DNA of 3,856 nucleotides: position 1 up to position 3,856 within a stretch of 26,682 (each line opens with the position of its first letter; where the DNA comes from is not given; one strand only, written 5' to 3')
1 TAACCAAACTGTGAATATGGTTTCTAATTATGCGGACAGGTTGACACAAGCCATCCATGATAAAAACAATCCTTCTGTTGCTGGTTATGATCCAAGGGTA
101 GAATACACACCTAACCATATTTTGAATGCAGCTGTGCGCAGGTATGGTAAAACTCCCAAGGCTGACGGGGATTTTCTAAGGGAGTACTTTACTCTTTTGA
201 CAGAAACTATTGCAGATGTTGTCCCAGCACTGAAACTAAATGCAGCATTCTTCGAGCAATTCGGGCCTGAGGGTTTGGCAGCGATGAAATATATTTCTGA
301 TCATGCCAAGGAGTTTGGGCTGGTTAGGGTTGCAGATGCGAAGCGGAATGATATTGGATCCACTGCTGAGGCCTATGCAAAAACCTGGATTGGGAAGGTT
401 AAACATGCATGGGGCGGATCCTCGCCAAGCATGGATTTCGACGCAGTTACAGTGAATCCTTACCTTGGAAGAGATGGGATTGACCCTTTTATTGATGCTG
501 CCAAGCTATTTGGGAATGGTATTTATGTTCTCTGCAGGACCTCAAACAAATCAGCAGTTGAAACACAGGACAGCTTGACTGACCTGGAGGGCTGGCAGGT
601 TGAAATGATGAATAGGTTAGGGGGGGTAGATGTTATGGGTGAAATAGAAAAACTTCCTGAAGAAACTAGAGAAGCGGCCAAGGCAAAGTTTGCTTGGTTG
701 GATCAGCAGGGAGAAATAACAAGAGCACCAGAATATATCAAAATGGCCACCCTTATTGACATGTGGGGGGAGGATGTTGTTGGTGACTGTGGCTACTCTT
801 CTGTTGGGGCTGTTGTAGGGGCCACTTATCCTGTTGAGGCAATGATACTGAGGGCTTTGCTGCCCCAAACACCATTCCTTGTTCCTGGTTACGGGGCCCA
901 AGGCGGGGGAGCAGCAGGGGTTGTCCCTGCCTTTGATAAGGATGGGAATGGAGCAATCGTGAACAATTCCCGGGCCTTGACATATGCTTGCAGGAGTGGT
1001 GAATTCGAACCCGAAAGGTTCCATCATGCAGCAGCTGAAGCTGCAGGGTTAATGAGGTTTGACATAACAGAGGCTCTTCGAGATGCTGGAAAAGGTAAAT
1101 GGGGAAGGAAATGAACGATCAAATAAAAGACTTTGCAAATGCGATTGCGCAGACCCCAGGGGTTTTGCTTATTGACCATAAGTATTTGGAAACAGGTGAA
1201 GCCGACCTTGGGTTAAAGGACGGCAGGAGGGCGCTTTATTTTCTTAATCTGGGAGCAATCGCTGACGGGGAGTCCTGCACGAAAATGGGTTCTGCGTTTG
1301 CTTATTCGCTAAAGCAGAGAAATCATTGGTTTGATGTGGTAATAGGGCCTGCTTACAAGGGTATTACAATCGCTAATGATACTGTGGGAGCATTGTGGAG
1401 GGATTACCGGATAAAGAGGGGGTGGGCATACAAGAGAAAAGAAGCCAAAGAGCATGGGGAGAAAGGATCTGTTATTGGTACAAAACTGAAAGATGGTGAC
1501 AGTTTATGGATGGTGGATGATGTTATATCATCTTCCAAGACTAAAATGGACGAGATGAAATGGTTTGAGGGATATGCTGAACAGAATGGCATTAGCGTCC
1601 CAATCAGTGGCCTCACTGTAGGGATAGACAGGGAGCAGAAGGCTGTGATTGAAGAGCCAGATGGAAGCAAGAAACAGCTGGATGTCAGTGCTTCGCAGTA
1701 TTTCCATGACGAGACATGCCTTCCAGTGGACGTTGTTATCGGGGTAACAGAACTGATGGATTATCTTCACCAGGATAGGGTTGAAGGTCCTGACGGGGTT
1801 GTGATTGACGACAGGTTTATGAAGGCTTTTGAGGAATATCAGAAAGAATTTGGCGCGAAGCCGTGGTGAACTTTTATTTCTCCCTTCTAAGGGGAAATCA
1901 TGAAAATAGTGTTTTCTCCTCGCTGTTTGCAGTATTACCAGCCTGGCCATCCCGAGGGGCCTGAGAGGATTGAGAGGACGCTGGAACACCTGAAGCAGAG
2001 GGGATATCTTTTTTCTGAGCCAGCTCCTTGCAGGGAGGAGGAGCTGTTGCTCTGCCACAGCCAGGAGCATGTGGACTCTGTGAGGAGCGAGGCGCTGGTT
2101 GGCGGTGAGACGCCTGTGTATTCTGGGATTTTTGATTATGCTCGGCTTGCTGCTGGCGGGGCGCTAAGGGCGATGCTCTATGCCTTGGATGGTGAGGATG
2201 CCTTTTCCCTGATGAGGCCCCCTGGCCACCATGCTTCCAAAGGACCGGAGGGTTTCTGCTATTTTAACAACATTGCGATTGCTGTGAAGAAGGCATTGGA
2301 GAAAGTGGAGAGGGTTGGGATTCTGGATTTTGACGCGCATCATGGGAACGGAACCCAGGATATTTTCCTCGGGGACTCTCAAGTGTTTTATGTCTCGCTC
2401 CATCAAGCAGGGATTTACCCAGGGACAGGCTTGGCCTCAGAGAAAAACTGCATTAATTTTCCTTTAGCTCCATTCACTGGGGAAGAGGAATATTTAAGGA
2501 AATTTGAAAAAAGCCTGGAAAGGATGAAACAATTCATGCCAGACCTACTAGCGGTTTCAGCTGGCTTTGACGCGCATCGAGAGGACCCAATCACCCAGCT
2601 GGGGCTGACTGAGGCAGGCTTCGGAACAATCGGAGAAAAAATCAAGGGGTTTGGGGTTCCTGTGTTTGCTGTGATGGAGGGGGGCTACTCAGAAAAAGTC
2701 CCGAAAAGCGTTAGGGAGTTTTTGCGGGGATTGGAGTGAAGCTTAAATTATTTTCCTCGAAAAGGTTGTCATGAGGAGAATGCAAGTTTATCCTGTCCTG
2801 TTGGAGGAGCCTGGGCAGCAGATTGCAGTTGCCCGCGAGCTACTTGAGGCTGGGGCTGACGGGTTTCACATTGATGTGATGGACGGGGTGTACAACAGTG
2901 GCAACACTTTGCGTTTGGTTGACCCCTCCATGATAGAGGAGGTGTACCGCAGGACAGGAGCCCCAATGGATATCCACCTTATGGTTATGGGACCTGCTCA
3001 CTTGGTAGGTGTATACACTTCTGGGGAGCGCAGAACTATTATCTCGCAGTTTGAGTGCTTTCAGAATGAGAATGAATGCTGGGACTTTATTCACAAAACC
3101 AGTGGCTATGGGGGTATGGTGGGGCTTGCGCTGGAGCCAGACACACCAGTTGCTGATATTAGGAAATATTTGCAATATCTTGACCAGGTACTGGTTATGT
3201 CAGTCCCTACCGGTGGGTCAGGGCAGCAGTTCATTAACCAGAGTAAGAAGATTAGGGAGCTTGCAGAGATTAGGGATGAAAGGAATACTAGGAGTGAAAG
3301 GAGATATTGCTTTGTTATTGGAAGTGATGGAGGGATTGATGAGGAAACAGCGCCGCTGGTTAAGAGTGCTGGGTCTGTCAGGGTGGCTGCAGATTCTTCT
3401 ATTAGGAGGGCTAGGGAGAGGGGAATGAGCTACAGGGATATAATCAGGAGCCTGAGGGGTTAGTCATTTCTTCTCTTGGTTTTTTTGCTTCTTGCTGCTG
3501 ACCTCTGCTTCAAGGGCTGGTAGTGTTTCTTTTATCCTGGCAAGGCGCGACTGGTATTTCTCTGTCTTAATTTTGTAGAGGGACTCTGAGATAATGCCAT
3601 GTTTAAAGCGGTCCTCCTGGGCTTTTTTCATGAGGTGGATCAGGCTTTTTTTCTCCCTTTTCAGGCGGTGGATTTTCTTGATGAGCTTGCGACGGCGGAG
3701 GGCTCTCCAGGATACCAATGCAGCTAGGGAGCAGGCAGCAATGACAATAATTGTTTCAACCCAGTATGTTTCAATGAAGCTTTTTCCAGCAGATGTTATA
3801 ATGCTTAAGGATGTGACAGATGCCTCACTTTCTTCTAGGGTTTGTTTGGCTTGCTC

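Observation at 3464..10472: Translationally coupled wHTH - giant BNR-propeller glycoprotein - coiled-coil anchor operon with a shared cytoplasmic-tail motif present three times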

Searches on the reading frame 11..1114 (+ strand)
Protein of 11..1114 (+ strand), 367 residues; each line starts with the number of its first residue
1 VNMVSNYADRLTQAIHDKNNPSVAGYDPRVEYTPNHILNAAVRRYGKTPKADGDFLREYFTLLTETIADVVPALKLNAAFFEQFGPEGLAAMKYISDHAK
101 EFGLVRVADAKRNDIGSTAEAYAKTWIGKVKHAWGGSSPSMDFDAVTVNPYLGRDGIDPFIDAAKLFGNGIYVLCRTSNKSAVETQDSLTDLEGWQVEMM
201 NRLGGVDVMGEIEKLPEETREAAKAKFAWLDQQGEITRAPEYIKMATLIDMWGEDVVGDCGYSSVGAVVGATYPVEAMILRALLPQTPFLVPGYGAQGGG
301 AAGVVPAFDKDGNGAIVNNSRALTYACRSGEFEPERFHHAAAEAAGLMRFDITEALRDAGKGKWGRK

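Call 7: search_protein_families(library=pfam, proteins=[window:11-1114:+], max_evalue=0.01)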
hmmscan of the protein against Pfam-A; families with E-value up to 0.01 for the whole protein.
window:11-1114:+ (367 aa): 1 family
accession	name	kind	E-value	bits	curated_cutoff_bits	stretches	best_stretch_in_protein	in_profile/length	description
PF00215.30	OMPdecase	-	4.8e-19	69.6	27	1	63-204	18-139/221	Orotidine 5'-phosphate decarboxylase / HUMPS family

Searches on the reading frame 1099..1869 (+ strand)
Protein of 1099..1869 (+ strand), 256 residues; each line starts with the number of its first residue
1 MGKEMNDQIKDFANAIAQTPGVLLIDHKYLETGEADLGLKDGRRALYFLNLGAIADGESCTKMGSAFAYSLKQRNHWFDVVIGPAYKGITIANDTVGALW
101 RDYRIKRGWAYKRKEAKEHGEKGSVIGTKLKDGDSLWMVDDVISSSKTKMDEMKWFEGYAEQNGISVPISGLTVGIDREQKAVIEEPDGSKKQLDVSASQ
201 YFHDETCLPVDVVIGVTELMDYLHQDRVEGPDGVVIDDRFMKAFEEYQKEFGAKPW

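Call 7: search_protein_families(library=pfam, proteins=[window:1099-1869:+], max_evalue=0.01)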
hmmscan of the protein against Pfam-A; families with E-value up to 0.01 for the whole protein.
window:1099-1869:+ (256 aa): 1 family
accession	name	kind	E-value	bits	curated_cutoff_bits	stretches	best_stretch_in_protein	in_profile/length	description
PF00156.33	Pribosyltran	-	0.0011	18.7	26.3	1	70-148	21-102/158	Phosphoribosyl transferase domain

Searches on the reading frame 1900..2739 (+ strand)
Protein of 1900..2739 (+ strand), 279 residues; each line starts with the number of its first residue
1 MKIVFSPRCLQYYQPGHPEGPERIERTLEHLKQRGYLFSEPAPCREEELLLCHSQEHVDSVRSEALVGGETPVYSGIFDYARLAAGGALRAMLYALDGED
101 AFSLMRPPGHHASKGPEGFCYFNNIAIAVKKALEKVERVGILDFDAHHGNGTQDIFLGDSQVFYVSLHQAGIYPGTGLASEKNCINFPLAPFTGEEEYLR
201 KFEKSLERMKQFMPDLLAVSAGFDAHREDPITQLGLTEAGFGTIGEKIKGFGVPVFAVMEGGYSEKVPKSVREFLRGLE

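Call 7: search_protein_families(library=pfam, proteins=[window:1900-2739:+], max_evalue=0.01)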
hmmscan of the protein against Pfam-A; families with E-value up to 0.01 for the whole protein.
window:1900-2739:+ (279 aa): 1 family
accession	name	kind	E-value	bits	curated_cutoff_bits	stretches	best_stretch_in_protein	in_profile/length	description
PF00850.24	Hist_deacetyl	-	6.7e-72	242.8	27.9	1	17-276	1-296/298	Histone deacetylase domain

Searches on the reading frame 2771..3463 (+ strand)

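Call 7: search_protein_families(library=pfam, proteins=[window:2771-3463:+], max_evalue=0.01)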
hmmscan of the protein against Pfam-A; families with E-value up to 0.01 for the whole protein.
window:2771-3463:+ (230 aa): 1 family
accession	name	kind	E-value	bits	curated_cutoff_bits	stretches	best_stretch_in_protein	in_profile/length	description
PF00834.25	Ribul_P_3_epim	-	6e-30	104.6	21.1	1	22-208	19-194/198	Ribulose-phosphate 3 epimerase family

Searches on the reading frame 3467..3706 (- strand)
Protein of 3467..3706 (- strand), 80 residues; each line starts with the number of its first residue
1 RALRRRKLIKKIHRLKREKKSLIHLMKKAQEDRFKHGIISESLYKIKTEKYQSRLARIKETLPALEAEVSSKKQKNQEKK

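Call 10: search_protein_families(library=pfam, proteins=[window:3467-3706:-], max_evalue=10)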
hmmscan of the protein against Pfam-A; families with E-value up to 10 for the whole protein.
seq(80 aa): 3 families
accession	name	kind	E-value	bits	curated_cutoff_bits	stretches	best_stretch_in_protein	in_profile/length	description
PF00265.24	TK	-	0.03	14.6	20.6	1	7-61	17-72/176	Thymidine kinase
PF01997.21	Translin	-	0.48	10.8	25.9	1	4-71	2-67/205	Translin family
PF03961.19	FapA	-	9.9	6.1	31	0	6-76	159-233/272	Flagellar Assembly Protein A beta solenoid domain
